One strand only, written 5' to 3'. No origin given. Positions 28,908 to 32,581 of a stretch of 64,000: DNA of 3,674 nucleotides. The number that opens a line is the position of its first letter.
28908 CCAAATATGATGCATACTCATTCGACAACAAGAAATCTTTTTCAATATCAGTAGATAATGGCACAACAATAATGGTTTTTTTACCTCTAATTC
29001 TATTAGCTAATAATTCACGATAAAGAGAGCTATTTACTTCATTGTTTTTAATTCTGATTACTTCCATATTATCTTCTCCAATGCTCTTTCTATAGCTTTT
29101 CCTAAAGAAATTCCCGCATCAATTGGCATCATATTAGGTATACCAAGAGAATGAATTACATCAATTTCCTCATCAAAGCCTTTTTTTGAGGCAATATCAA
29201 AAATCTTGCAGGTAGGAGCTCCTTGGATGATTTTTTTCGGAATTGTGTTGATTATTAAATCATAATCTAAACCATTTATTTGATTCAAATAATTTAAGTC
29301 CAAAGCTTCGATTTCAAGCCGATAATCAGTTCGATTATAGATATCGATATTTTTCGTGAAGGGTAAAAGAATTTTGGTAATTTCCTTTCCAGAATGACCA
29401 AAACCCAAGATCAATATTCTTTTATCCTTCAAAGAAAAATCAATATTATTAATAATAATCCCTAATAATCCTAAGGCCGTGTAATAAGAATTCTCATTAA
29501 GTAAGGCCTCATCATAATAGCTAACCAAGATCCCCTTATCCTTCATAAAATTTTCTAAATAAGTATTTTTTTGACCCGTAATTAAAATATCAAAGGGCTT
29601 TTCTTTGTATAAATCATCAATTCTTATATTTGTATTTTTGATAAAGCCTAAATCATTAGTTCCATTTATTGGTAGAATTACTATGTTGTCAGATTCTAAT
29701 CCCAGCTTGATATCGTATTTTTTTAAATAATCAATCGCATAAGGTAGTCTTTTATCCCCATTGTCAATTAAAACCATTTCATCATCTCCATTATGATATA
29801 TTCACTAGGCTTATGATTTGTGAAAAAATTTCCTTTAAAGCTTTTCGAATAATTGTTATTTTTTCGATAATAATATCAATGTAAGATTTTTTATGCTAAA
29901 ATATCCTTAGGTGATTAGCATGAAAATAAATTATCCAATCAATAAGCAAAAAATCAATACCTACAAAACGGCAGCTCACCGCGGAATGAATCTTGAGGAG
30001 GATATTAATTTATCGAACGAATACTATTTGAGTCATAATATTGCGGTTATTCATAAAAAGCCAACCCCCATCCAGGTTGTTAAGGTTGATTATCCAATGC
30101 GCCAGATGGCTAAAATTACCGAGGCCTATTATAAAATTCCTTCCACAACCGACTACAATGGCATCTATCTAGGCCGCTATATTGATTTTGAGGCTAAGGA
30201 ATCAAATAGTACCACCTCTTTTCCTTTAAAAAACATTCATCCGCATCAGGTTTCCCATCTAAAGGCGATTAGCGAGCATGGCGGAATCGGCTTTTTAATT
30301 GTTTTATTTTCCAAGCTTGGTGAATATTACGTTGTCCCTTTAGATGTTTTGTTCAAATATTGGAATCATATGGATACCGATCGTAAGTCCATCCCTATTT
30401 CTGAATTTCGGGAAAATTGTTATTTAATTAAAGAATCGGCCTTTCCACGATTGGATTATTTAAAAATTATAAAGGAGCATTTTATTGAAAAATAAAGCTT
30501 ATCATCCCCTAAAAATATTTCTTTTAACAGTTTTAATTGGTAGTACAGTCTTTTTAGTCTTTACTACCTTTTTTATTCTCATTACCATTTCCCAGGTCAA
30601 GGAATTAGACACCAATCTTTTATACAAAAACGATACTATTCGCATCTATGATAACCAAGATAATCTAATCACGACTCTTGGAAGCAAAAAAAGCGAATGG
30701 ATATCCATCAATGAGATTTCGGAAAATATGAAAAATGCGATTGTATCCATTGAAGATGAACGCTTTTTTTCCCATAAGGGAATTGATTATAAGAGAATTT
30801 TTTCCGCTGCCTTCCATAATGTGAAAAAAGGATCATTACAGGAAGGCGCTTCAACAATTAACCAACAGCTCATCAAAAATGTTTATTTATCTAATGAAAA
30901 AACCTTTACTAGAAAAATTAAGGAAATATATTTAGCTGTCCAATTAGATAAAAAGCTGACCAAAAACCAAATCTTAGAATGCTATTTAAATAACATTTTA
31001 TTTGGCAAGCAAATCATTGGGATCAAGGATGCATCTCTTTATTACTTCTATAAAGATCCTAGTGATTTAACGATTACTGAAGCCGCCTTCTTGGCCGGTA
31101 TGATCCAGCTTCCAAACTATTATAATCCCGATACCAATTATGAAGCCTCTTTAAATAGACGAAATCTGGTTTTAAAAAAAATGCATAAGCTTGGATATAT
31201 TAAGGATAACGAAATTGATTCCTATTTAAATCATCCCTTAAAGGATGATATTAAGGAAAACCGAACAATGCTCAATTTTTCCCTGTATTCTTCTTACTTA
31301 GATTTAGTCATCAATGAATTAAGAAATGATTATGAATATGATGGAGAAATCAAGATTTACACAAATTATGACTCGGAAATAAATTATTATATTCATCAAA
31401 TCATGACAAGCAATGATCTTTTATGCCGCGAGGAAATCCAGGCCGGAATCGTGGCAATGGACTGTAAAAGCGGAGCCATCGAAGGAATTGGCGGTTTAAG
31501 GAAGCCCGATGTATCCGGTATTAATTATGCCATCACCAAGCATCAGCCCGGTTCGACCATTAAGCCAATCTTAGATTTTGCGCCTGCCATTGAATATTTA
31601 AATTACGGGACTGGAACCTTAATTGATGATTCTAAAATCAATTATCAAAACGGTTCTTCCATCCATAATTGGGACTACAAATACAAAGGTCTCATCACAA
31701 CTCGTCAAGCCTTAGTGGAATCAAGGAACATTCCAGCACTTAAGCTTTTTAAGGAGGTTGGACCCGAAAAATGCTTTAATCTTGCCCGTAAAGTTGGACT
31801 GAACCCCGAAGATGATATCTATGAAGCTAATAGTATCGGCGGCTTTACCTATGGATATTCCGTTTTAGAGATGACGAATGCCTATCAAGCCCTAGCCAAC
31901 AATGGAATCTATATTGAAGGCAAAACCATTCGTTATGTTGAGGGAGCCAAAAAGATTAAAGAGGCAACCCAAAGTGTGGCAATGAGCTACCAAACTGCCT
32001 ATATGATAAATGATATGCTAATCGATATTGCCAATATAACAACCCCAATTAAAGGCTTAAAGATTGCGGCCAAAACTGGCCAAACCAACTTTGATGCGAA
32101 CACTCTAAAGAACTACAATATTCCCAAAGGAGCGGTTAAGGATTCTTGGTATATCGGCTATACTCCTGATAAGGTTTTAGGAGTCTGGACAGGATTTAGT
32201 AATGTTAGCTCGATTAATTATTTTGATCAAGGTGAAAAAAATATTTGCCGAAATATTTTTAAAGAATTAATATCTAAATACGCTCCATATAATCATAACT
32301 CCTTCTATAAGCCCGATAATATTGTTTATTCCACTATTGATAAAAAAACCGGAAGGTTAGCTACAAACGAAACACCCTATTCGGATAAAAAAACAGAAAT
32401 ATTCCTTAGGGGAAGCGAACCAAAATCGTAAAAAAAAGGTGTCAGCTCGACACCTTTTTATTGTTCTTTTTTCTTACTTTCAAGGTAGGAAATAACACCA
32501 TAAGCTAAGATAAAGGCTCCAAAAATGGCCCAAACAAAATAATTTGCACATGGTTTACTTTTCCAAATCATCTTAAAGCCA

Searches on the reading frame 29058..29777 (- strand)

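Call 47: search_protein_families(library=pfam, proteins=[window:29058-29777:-], max_evalue=0.01)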
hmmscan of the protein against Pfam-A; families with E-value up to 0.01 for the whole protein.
window:29058-29777:- (239 aa): 3 families
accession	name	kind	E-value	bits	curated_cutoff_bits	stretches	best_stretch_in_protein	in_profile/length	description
PF16924.11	DpaA_N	-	0.00037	21.1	29.2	1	22-84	44-112/116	Dipicolinate synthase subunit A N-terminal domain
PF02826.25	2-Hacid_dh_C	-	0.00062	19.6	25.1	1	115-159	33-78/178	D-isomer specific 2-hydroxyacid dehydrogenase, NAD binding domain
PF01488.26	Shikimate_DH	-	0.0041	17.6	24.3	1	115-154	9-49/138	Shikimate / quinate 5-dehydrogenase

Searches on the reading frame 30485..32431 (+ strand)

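Call 47: search_protein_families(library=pfam, proteins=[window:30485-32431:+], max_evalue=0.01)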
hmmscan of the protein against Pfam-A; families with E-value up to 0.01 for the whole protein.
window:30485-32431:+ (648 aa): 2 families
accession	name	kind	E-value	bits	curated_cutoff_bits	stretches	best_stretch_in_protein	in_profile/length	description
PF00912.28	Transgly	-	2.8e-67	226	27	1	60-234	3-178/178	Transglycosylase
PF00905.27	Transpeptidase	-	7e-30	104.7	22.1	1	321-574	2-278/299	Penicillin binding protein transpeptidase domain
